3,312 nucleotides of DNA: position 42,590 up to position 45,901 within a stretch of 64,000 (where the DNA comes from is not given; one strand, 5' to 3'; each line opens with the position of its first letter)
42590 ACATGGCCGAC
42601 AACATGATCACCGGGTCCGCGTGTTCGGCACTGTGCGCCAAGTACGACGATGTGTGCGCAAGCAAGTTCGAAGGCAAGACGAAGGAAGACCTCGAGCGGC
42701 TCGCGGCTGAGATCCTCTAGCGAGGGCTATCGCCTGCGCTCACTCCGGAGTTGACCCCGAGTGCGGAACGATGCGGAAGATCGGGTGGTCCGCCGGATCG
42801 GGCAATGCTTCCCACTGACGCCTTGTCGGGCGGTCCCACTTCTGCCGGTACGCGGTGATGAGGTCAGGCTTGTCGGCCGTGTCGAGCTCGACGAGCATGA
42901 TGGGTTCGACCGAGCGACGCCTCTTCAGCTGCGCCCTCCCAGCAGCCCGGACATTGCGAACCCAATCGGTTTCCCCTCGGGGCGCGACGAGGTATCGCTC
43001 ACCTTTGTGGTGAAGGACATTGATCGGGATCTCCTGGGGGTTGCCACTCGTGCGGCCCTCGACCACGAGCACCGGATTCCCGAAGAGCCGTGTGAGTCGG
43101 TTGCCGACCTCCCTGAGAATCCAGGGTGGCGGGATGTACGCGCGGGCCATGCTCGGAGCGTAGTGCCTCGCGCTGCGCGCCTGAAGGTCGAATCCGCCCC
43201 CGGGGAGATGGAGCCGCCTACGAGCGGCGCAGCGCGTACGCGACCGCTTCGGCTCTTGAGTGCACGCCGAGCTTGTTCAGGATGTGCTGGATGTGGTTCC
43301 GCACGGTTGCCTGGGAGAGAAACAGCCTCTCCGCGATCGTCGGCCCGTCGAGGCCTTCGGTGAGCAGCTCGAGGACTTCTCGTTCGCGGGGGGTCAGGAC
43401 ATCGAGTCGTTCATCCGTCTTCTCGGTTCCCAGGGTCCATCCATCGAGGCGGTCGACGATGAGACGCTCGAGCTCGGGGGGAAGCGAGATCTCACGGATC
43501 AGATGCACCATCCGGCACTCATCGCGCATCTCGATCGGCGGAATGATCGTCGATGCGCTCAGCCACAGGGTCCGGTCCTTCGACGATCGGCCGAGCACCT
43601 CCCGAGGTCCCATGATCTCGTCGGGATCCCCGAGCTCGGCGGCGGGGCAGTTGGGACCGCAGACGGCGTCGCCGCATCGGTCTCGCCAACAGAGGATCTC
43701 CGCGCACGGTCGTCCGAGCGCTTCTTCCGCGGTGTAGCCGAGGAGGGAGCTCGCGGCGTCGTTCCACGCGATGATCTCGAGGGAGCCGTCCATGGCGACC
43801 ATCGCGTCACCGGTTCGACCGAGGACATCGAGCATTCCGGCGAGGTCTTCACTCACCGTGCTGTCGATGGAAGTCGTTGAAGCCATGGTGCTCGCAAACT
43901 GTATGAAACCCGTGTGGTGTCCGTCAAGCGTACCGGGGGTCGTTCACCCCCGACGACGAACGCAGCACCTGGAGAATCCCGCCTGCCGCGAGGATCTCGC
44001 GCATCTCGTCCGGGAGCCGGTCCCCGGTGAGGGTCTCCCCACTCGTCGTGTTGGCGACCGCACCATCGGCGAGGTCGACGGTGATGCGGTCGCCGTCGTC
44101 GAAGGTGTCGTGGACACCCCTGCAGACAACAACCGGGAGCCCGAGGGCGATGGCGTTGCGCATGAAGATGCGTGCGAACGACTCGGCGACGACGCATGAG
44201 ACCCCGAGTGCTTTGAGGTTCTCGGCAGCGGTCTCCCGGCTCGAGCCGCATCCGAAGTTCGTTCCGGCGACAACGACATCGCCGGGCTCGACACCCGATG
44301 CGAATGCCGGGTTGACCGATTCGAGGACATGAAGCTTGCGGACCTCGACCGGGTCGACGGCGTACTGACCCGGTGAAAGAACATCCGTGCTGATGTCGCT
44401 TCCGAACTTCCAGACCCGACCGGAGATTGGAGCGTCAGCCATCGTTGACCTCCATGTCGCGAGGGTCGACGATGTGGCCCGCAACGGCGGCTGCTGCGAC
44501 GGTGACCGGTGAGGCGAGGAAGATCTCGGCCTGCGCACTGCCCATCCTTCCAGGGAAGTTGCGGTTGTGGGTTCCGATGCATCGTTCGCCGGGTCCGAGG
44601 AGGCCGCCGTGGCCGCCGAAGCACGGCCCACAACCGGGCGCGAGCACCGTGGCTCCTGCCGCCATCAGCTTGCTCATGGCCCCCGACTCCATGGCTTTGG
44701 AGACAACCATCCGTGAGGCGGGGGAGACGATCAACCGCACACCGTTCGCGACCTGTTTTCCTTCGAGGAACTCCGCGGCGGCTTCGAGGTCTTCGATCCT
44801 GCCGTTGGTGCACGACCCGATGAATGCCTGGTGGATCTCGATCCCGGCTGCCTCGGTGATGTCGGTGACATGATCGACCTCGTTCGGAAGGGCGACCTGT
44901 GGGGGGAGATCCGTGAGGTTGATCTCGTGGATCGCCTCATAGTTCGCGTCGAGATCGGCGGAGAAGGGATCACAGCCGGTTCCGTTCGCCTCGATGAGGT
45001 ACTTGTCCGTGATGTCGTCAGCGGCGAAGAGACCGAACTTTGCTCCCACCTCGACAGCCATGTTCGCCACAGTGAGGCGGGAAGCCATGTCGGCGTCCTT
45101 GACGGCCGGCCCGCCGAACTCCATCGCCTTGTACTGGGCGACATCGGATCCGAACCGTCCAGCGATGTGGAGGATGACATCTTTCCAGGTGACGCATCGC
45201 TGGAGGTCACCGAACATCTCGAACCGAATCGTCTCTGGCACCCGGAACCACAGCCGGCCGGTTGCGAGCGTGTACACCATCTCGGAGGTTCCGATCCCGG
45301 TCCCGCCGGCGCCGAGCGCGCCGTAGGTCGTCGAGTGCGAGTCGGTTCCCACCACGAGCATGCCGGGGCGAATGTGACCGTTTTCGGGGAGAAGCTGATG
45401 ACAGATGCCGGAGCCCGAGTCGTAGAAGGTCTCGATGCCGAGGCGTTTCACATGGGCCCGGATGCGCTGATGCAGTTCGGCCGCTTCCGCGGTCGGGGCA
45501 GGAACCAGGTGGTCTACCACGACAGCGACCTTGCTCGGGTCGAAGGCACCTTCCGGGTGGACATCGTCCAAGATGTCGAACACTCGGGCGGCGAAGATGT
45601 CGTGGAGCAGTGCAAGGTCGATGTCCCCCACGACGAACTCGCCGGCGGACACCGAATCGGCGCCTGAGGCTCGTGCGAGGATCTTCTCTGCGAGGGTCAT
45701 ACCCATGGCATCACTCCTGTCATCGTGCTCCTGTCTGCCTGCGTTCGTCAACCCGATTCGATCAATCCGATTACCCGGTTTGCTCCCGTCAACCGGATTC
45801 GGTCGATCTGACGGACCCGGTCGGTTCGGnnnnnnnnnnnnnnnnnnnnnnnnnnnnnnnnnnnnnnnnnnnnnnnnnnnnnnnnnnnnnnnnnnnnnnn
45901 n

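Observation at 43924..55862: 12-gene minus-strand operon combining IorAB, a second three-subunit OFOR, a LeuA-like lyase/synthase, LeuCD-like dehydratase, CoA-transferase, hydratase and SDR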

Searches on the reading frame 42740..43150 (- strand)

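Call 72: search_protein_families(library=pfam, proteins=[window:42740-43150:-], max_evalue=0.0001)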
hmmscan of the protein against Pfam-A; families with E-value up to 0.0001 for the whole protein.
window:42740-43150:- (136 aa): 1 family
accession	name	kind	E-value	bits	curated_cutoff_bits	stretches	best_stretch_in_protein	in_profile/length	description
PF04075.20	F420H2_quin_red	-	1.3e-06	29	22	1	19-108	17-112/130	F420H(2)-dependent quinone reductase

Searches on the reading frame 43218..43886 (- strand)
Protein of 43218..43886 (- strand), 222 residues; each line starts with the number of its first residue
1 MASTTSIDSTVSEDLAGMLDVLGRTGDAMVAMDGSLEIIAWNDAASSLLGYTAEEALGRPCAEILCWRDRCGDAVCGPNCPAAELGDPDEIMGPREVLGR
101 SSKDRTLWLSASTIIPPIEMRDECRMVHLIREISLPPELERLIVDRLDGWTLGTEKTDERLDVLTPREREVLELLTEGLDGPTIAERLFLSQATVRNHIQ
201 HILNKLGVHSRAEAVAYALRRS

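Call 5: search_protein_families(library=pfam, proteins=[window:43218-43886:-])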
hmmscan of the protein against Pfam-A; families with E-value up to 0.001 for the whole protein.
window:43218-43886:- (222 aa): 8 families
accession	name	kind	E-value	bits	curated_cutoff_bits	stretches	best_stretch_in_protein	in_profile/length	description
PF00196.25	GerE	-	4.8e-20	71.4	23.5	1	162-218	1-57/57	Bacterial regulatory proteins, luxR family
PF08281.18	Sigma70_r4_2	-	7.9e-08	32.3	25.7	1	158-206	5-54/54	Sigma-70, region 4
PF13426.13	PAS_9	-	2.5e-06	28.2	27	1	29-67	4-41/103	PAS domain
PF00989.32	PAS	-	9e-06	26.1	22.6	1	25-61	10-46/113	PAS fold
PF04545.22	Sigma70_r4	-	3e-05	23.9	24.1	1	161-206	2-48/50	Sigma-70, region 4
PF13188.13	PAS_8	-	0.00017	21.8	21.8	1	27-70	12-52/65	PAS domain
PF08448.16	PAS_4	-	0.0002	22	23.1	1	26-68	5-47/110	PAS fold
PF08279.18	HTH_11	-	0.00088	19.6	25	0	167-207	1-43/55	HTH domain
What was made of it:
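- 43218..43886 (-): PAS-LuxR regulator that travels with the cluster. It hits PAS and GerE (call 5).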

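Call 18: search_protein_families(library=ncbifam, proteins=[window:43218-43886:-], max_evalue=0.00001)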
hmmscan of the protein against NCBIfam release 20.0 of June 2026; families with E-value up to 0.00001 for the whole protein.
window:43218-43886:- (222 aa): 20 families
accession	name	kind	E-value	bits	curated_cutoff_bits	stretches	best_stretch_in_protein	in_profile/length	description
NF047785.1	respo_reg_MadR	equivalog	3.4e-14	52.7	300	1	158-220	143-205/209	MadR family response regulator transcription factor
TIGR03020.2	EpsA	equivalog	8.6e-13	48.5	170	1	158-218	185-245/247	XrtB/PEP-CTERM-associated transcriptional regulator EpsA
NF007935.0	PRK10651.1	equivalog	1.5e-12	47.1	250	1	154-219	146-211/216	two-component system response regulator NarL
NF011896.0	PRK15369.1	equivalog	4e-11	42.9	242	1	154-220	140-206/211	two component system response regulator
TIGR03541.1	reg_near_HchA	equivalog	6.1e-11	42.3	215.6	1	156-221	164-229/232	PA1136 family autoinducer-binding transcriptional regulator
NF052366.1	photon_PedR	equivalog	4.5e-10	39.6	120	1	164-220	3-59/74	photosynthetic electron transport-dependent transcriptional regulator PedR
NF007505.1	PRK10100.1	equivalog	5.4e-10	39.3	250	1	159-218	140-199/204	biofilm master transcriptional regulator CsgD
NF052445.1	RespRegMctR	equivalog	8.7e-10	38.3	300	1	155-220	136-201/205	two-component system response regulator MctR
NF003420.0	PRK04841.1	equivalog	1.2e-09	36.8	537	1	162-218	837-893/903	HTH-type transcriptional regulator MalT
NF007708.0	PRK10403.1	equivalog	1.1e-08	34.8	343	1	155-217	145-207/215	nitrate/nitrite response regulator protein NarP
NF041232.1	BagY_FevT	exception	1.6e-08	33.8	700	1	164-216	297-349/367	LuxR family transcriptional regulator BagY/FevT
NF007403.0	PRK09935.1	equivalog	3.9e-08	33.1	271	1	155-218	141-204/210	fimbria biosynthesis transcriptional regulator FimZ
NF038181.1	reg_ATPase_IniR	equivalog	9.7e-08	30.8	750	1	163-215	766-818/827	isoniazid response ATPase/transcriptional regulator IniR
NF041830.1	RR_TF_ErdR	exception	3.7e-07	30.1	390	1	158-215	145-202/213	response regulator transcription factor ErdR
NF047402.1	TransRegVisN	equivalog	7.8e-07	28.6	250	1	155-221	177-243/246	transcriptional regulator VisN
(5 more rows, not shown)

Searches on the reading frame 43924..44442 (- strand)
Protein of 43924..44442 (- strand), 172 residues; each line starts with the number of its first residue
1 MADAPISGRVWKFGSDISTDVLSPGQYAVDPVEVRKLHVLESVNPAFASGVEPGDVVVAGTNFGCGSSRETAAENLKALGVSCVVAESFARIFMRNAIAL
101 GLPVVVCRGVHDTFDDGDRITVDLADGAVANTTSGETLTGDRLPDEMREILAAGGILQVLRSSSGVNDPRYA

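Call 8: search_protein_families(library=ncbifam, proteins=[window:43924-44442:-], max_evalue=0.00001)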
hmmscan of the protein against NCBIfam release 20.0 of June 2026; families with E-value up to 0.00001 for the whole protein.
window:43924-44442:- (172 aa): 15 families
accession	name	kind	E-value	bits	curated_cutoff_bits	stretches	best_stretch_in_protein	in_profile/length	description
TIGR02087.1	LEUD_arch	subfamily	5.1e-52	175.8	108.95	1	8-161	1-155/157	LeuD/DmdB family oxidoreductase small subunit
NF040625.1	HacB2_Meth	equivalog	1.8e-46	157.6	230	1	6-158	4-154/161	homoaconitase small subunit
TIGR02084.1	leud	equivalog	1e-43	148.7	245.85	1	8-160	1-154/156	3-isopropylmalate dehydratase small subunit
NF010629.0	PRK14023.1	equivalog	1.3e-38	132.5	229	1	9-161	3-155/166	homoaconitate hydratase small subunit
NF040604.2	HacB_Meth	equivalog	5.2e-38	130.4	230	1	6-160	3-157/159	homoaconitase small subunit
NF002458.0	PRK01641.1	subfamily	6.8e-18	65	167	1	53-132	67-153/202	3-isopropylmalate dehydratase small subunit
TIGR00139.1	h_aconitase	equivalog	3.9e-17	61.9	529.9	1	15-118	540-650/709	homoaconitase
NF005558.0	PRK07229.1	equivalog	2.3e-14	52.9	612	1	12-162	477-643/647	aconitate hydratase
TIGR01342.1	acon_putative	hypoth_equivalog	2.7e-13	49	719.15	1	54-161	528-646/655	putative aconitate hydratase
NF006757.0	PRK09277.1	subfamily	3.8e-11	41.4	686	1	55-105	759-810/888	aconitate hydratase AcnA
TIGR01341.1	aconitase_1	equivalog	6.2e-11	40.7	945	1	56-126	751-823/876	aconitate hydratase AcnA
TIGR00171.1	leuD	equivalog_domain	9.8e-11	41.8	116.25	1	55-131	71-153/188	3-isopropylmalate dehydratase small subunit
NF009520.0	PRK12881.1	subfamily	1.9e-10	39.1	905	1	55-104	764-814/893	aconitate hydratase AcnA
TIGR02333.1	2met_isocit_dHY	equivalog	1.7e-07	29.6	1419.85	1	56-103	734-782/858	Fe/S-dependent 2-methylisocitrate dehydratase AcnD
TIGR01340.1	aconitase_mito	equivalog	2.4e-06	26.2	825.35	1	56-104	625-674/745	aconitate hydratase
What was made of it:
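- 43924..44442 (-): LeuD/DmdB-like small subunit with a shortened specificity loop. It passes TIGR02087 (call 8).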

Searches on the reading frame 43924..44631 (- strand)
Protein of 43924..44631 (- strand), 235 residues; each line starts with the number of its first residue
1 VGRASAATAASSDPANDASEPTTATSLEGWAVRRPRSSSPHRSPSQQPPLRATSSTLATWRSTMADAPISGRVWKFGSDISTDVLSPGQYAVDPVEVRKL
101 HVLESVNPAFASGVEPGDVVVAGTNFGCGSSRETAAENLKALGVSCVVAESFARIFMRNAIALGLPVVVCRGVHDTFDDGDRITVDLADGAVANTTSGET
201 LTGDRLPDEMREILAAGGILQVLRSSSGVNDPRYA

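Call 4: search_protein_families(library=pfam, proteins=[window:43924-44631:-])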
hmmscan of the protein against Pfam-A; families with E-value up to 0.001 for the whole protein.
window:43924-44631:- (235 aa): 1 family
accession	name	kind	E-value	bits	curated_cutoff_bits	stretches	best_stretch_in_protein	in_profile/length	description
PF00694.25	Aconitase_C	-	2.7e-17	63.8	22.8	1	119-165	77-123/131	Aconitase C-terminal domain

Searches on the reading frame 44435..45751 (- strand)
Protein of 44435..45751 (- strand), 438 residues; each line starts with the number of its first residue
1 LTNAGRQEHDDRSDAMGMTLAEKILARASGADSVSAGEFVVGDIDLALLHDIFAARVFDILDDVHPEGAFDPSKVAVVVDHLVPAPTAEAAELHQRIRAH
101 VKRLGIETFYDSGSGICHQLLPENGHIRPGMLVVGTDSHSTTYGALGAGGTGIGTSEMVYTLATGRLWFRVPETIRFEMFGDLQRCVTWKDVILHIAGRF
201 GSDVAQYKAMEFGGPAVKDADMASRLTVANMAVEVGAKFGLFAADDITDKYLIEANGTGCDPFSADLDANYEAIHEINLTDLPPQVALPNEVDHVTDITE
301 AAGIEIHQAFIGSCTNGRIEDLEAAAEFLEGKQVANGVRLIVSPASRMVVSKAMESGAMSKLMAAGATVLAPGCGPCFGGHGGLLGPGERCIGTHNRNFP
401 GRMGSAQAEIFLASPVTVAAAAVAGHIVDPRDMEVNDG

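Call 4: search_protein_families(library=pfam, proteins=[window:44435-45751:-])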
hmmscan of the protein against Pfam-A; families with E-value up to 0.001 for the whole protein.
window:44435-45751:- (438 aa): 1 family
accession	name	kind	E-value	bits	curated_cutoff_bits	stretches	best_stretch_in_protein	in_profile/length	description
PF00330.25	Aconitase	-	4.2e-97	326.5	28.7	2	47-301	23-306/463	Aconitase family (aconitate hydratase)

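Call 8: search_protein_families(library=ncbifam, proteins=[window:44435-45706:-], max_evalue=0.00001)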
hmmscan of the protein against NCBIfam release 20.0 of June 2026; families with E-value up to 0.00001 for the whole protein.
window:44435-45706:- (423 aa): 19 families
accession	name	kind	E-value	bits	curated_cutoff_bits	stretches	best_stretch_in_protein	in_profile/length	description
NF001614.1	PRK00402.1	subfamily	2.1e-162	540.5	385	1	3-416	1-415/415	aconitase/3-isopropylmalate dehydratase large subunit family protein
TIGR01343.1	hacA_fam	subfamily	5.1e-157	522.7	385.7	1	4-416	1-412/412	homoaconitate hydratase family protein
TIGR02086.1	IPMI_arch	subfamily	1.1e-149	498.6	410.15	1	3-417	1-411/411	3-isopropylmalate dehydratase/homoaconitate hydratase family large subunit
TIGR02083.1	LEU2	equivalog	7.6e-132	440.2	610.65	1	3-418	1-419/419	3-isopropylmalate dehydratase large subunit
NF040615.1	HacA_Meth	equivalog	2.8e-129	431.5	550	1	3-414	1-417/419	homoaconitase large subunit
NF009116.0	PRK12466.1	subfamily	3.6e-94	316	531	2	4-285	6-305/472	3-isopropylmalate dehydratase large subunit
NF005558.0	PRK07229.1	equivalog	1.6e-92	311.1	612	1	1-419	1-416/647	aconitate hydratase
NF004016.0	PRK05478.1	subfamily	2.4e-84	283.6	510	2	28-285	27-303/468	3-isopropylmalate dehydratase large subunit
TIGR01342.1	acon_putative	hypoth_equivalog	1.1e-72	245.3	719.15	1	4-420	1-414/655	putative aconitate hydratase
TIGR00170.1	leuC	equivalog_domain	6.2e-71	239.4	560.25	2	22-239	20-245/466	3-isopropylmalate dehydratase large subunit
TIGR00139.1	h_aconitase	equivalog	9.2e-70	235.8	529.9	2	246-420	275-459/709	homoaconitase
TIGR01340.1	aconitase_mito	equivalog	1.1e-40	139.7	825.35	1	75-412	110-472/745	aconitate hydratase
NF006690.0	PRK09238.1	equivalog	5.2e-40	137.2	782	2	248-414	649-813/852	bifunctional aconitate hydratase 2/2-methylisocitrate dehydratase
NF008503.0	PRK11413.1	equivalog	3.4e-33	114.6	641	2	282-409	343-470/753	hydratase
TIGR00117.1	acnB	equivalog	1.6e-29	102.3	1287.2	1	248-414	648-811/844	bifunctional aconitate hydratase 2/2-methylisocitrate dehydratase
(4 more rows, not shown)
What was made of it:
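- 44435..45706 (-): LeuC-like aconitase-family large subunit. It passes the NF001614 and TIGR01343 subfamily cutoffs (call 8).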
